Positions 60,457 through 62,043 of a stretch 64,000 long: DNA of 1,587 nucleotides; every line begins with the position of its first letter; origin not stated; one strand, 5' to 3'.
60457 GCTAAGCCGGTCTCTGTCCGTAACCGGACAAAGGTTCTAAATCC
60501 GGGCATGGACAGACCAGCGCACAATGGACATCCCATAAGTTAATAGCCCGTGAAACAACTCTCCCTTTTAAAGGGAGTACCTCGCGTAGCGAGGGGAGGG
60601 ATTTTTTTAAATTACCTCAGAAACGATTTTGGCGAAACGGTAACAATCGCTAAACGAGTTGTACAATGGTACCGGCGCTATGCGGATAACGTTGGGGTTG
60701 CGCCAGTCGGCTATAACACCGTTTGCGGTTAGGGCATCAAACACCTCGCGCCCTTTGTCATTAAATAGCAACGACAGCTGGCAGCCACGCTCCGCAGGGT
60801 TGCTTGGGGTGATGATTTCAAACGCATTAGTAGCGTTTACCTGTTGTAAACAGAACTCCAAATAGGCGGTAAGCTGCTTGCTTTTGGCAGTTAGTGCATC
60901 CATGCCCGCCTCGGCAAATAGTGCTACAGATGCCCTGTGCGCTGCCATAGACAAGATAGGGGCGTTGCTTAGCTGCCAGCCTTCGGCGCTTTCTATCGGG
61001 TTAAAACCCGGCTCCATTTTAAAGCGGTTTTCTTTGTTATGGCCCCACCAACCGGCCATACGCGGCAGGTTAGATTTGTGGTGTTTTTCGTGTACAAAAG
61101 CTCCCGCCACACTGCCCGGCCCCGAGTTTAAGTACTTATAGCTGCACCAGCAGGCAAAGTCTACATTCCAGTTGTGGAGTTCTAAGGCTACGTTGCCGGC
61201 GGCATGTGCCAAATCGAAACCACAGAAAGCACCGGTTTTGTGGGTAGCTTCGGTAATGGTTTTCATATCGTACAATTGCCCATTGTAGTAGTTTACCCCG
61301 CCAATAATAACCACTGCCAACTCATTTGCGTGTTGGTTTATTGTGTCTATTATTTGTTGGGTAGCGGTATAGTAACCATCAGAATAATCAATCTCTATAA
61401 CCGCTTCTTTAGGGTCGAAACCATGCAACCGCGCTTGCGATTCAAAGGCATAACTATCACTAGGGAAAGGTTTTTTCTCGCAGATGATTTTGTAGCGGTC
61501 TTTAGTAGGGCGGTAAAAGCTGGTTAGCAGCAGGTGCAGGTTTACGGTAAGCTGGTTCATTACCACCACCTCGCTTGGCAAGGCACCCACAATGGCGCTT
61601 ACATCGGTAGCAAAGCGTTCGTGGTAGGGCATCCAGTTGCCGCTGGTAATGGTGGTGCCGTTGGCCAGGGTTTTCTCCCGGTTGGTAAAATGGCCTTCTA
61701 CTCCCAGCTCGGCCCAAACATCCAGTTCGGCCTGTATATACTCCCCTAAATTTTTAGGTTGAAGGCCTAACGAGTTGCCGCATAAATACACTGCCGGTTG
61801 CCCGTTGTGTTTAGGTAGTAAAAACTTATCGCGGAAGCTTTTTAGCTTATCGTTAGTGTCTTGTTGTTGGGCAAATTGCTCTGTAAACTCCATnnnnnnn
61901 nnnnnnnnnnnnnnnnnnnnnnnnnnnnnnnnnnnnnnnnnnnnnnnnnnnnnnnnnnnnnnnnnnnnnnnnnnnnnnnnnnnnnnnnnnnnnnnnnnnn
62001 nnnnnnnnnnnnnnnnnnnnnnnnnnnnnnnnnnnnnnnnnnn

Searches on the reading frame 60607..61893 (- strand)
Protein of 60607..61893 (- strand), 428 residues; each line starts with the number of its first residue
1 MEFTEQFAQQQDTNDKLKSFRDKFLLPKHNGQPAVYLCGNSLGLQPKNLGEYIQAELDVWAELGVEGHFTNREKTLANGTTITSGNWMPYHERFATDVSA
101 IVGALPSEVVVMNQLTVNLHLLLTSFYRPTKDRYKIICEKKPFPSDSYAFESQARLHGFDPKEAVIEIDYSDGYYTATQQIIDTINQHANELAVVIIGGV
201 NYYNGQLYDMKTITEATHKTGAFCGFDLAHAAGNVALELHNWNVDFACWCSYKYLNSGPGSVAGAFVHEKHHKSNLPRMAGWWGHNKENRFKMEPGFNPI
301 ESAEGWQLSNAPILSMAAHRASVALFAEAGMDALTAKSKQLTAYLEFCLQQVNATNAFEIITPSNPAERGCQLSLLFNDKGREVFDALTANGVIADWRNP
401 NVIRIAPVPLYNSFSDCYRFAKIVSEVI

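Call 9: find_related_loci(query=window:60607-61893:-, collection=genome_contigs, flank=3000)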
Query window:60607-61893:- (428 aa) in genome_contigs; peptide patterns used: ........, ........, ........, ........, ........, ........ (x = any residue, [..] = any of these).
599 stretches matched a pattern (row limit reached: there are more); 585 encode a relative of the query (tblastn E <= 1e-3); the best 80 are kept; 80 distinct loci.
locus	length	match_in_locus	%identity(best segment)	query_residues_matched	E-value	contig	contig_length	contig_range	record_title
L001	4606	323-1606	93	1-428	0e+0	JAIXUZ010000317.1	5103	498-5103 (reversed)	MAG: Bacteroidetes bacterium isolate D1_MAG_00048 pond_D1_MAG_00048_000000000254, whole genome shotgun sequence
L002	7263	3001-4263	61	1-428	0e+0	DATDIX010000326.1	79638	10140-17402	MAG TPA_asm: Chitinophagaceae bacterium isolate SMAG_U315 k141_1392714, whole genome shotgun sequence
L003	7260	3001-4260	61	2-428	0e+0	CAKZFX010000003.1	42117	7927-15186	MAG TPA_asm: uncultured Chitinophagaceae bacterium isolate SRR6145080_bin.36_CONCOCT_v1.1_MAG genome assembly, contig: E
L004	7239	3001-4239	61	7-428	0e+0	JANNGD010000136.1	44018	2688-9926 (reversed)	MAG: Ferruginibacter sp. isolate OTE_75_metabat_226 OTE_75_k141_2225614, whole genome shotgun sequence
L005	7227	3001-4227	61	7-424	2e-180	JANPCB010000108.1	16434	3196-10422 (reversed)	MAG: Ferruginibacter sp. isolate VAR_78_metabat_587 VAR_78_k141_263230, whole genome shotgun sequence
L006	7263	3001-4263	60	1-428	1e-179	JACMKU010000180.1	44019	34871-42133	MAG: Chitinophagaceae bacterium isolate ES-bin-252 ES-bin-252-contig-k141_11117587, whole genome shotgun sequence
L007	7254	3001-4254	60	1-428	2e-179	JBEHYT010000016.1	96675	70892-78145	MAG: Bacteroidota bacterium isolate ESF1.bin.67 NODE_248_length_96675_cov_9.934746, whole genome shotgun sequence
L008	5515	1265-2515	60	4-427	8e-180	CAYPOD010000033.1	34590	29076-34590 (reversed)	MAG TPA_asm: uncultured Chitinophaga sp. isolate SRP329715_co2_61 genome assembly, contig: NODE_2624_length_34590_cov_11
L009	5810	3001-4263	59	1-428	2e-179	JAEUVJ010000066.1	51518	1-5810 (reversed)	MAG: Chitinophagaceae bacterium isolate new MAG-378 k141_2408457, whole genome shotgun sequence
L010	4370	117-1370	60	4-428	1e-180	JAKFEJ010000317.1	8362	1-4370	MAG: Chitinophagaceae bacterium isolate LC070 contig-124_7531, whole genome shotgun sequence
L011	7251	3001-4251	58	4-428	3e-178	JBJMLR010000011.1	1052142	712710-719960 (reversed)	MAG: Bacteroidia bacterium isolate H3_16_all_fractions_metab_conc_113_RIFCSPLOWO2_12_FULL_35_15_curated_45_0 k255_823041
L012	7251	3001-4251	61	1-425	4e-178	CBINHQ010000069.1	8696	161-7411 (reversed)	MAG TPA_asm: uncultured Chitinophagaceae bacterium isolate SRR16817064_concoct_75 genome assembly, contig: ERZ27394172.3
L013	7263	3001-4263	60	1-428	9e-178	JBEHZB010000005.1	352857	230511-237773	MAG: Bacteroidota bacterium isolate ESF1.bin.95 NODE_26_length_352857_cov_14.251796, whole genome shotgun sequence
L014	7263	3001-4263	59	1-428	2e-177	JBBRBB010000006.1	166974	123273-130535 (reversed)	MAG: Chitinophagales bacterium isolate Co_metawrap_2324 Cmw_2324_k141_3401449_length_166974_cov_22.9989, whole genome sh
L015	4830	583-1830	60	4-426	5e-179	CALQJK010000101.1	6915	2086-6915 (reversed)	MAG: Chitinophaga pinensis isolate HRSG-E1-bin-71 genome assembly, contig: HRSG-E1-C7082, whole genome shotgun sequence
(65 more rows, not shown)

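Call 18: find_homologous_proteins(query=window:60607-61893:-, max_evalue=1e-100)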
Query window:60607-61893:- (428 aa): 7986 proteins with E <= 1e-100 among 8000 candidates; the best 120 are listed.
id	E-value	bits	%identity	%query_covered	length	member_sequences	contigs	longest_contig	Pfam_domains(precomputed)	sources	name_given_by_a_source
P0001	1.1e-277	939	92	100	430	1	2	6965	PF22580.3,PF00266.26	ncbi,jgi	jgi:kynureninase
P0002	1.1e-277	939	92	99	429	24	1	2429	PF22580.3,PF00266.26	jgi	jgi:kynureninase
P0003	2.1e-274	928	91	100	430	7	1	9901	PF22580.3,PF00266.26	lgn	-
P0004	2.0e-265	898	88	100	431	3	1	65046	PF22580.3,PF00266.26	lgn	-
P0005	1.4e-224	764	75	100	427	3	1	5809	PF22580.3,PF00266.26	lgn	-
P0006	3.1e-224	763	74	100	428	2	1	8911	PF22580.3,PF00266.26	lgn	-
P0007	4.5e-224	762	75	99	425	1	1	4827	PF22580.3,PF00266.26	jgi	jgi:kynureninase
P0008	5.9e-224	762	74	100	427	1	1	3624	PF22580.3,PF00266.26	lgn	-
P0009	3.0e-223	759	73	100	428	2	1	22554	PF22580.3,PF00266.26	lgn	-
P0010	1.2e-221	754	74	100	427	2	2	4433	PF22580.3,PF00266.26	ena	-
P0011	3.1e-191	654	64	100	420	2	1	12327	PF22580.3,PF00266.26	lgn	-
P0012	2.6e-178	611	61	100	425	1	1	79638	PF22580.3,PF00266.26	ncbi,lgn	ncbi:MAG TPA: kynureninase [Chitinophagaceae bacterium]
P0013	5.9e-178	610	63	100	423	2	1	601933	PF22580.3,PF00266.26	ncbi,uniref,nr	ncbi:kynureninase [Flaviaesturariibacter flavus]|uniref:Kynureninase n=1 Tax=Flaviaesturariibacter f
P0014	2.5e-177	608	62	99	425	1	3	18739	PF22580.3,PF00266.26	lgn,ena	-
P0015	3.1e-177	608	62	99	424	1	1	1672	PF22580.3,PF00266.26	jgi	jgi:kynureninase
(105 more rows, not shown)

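Call 19: find_encoding_contigs(protein=P0004, flank=3000, max_places=2)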
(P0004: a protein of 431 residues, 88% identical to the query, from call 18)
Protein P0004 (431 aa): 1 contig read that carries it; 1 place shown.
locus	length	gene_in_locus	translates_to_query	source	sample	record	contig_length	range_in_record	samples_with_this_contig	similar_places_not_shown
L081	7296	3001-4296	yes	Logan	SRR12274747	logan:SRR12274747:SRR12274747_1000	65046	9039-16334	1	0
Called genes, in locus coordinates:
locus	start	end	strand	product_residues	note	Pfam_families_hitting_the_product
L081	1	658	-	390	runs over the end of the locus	PF00108:Thiolase_N, PF00109:ketoacyl-synt (faint), PF02803:Thiolase_C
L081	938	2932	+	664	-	PF07697:7TMR-HDED, PF07698:7TM-7TMR_HD, PF01966:HD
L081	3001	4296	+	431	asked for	PF00266:Aminotran_5, PF22580:KYNU_C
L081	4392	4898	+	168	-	PF00436:SSB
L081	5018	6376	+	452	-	PF01595:CNNM, PF00571:CBS (weak), PF03471:CorC_HlyC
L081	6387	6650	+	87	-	PF12674:Zn_ribbon_2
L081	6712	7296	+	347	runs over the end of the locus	PF04613:LpxD, PF21711:DCTN5 (faint), PF25084:LbH_EIF2B, PF25087:GMPPB_C (weak), PF00132:Hexapep (weak), PF00132:Hexapep, PF25084:LbH_EIF2B (weak), PF00132:Hexapep (weak), +1 more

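Call 20: find_encoding_contigs(protein=P0003, flank=3000, max_places=2)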
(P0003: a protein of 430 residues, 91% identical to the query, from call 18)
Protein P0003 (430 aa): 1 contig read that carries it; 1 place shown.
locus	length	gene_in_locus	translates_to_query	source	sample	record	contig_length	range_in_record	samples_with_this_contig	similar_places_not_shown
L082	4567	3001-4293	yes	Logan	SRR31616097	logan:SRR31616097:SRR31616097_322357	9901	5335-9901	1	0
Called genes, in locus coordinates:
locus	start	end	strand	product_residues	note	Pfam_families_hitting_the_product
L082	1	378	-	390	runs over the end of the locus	PF00108:Thiolase_N, PF22691:Thiolase_C_1 (faint), PF00109:ketoacyl-synt (faint), PF02803:Thiolase_C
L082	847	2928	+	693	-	PF07697:7TMR-HDED (weak), PF07698:7TM-7TMR_HD, PF01966:HD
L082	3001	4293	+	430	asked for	PF00266:Aminotran_5, PF22580:KYNU_C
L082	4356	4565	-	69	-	?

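Call 21: find_encoding_contigs(protein=P0009, flank=3000, max_places=2)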
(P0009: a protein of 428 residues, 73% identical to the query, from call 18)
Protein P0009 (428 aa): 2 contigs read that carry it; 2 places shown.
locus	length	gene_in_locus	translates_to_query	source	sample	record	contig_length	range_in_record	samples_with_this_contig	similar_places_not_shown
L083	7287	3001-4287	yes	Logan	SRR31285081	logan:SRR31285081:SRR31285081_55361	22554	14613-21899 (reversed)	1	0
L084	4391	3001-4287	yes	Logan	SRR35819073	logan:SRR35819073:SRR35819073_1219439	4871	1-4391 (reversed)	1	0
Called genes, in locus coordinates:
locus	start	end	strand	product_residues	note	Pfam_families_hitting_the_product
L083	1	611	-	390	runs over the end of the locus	PF00108:Thiolase_N, PF00109:ketoacyl-synt (faint), PF02803:Thiolase_C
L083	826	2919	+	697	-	PF07697:7TMR-HDED, PF07698:7TM-7TMR_HD, PF01966:HD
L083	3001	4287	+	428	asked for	PF00266:Aminotran_5, PF22580:KYNU_C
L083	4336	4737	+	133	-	PF01597:GCV_H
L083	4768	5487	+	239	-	PF03544:TonB_C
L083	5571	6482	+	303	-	PF01791:DeoC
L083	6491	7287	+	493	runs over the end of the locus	PF00171:Aldedh, PF05893:LuxC (weak)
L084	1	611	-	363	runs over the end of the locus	?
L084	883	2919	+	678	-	PF07697:7TMR-HDED, PF07698:7TM-7TMR_HD, PF01966:HD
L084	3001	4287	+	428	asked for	PF00266:Aminotran_5, PF22580:KYNU_C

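Call 22: find_encoding_contigs(protein=P0006, flank=3000, max_places=2)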
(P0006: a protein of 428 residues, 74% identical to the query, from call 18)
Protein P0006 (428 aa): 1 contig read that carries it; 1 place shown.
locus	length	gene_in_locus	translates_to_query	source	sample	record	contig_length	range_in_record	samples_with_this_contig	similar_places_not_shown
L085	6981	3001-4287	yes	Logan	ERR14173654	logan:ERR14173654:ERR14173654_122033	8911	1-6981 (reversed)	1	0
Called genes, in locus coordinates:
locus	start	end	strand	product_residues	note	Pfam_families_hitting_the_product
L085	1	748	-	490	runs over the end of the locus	PF13393:tRNA-synt_His, PF00587:tRNA-synt_2b (weak), PF03129:HGTP_anticodon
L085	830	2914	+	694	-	PF07697:7TMR-HDED, PF07698:7TM-7TMR_HD, PF01966:HD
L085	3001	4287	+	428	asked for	PF00266:Aminotran_5, PF22580:KYNU_C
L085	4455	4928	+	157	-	PF00436:SSB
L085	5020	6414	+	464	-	PF01595:CNNM, PF00571:CBS, PF03471:CorC_HlyC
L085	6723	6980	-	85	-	?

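Call 61: find_encoding_contigs(protein=P0001, flank=3000, max_places=3)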
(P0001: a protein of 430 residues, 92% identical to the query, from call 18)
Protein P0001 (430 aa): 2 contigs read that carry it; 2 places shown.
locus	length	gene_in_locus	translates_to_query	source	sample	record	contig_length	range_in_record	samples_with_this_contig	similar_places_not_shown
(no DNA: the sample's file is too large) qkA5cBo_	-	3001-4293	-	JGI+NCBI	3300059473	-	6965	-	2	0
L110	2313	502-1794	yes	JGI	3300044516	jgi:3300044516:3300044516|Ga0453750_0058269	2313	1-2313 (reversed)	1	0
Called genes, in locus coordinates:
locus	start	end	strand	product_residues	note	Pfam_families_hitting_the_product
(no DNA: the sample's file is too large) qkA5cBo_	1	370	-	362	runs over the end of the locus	?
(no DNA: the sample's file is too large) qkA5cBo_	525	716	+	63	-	-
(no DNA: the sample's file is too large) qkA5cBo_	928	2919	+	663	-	PF07697:7TMR-HDED (weak), PF07698:7TM-7TMR_HD, PF01966:HD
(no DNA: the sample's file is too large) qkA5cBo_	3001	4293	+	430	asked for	PF00266:Aminotran_5, PF22580:KYNU_C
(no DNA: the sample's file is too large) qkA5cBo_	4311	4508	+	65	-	-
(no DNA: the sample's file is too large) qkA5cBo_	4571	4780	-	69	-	-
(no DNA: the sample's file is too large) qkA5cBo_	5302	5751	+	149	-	PF00436:SSB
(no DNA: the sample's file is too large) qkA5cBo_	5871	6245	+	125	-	?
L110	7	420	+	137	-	-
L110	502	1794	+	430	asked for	PF00266:Aminotran_5, PF22580:KYNU_C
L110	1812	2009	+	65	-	-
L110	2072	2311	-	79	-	?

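Call 62: find_encoding_contigs(protein=P0002, flank=3000, max_places=3)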
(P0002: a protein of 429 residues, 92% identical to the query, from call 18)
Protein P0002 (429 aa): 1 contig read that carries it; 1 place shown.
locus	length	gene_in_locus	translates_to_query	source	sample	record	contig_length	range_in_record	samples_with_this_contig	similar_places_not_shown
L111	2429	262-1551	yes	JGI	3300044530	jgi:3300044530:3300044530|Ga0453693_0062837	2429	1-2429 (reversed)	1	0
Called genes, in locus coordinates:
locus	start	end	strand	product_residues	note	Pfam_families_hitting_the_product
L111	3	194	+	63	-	?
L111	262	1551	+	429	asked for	PF00266:Aminotran_5, PF22580:KYNU_C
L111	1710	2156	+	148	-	PF00436:SSB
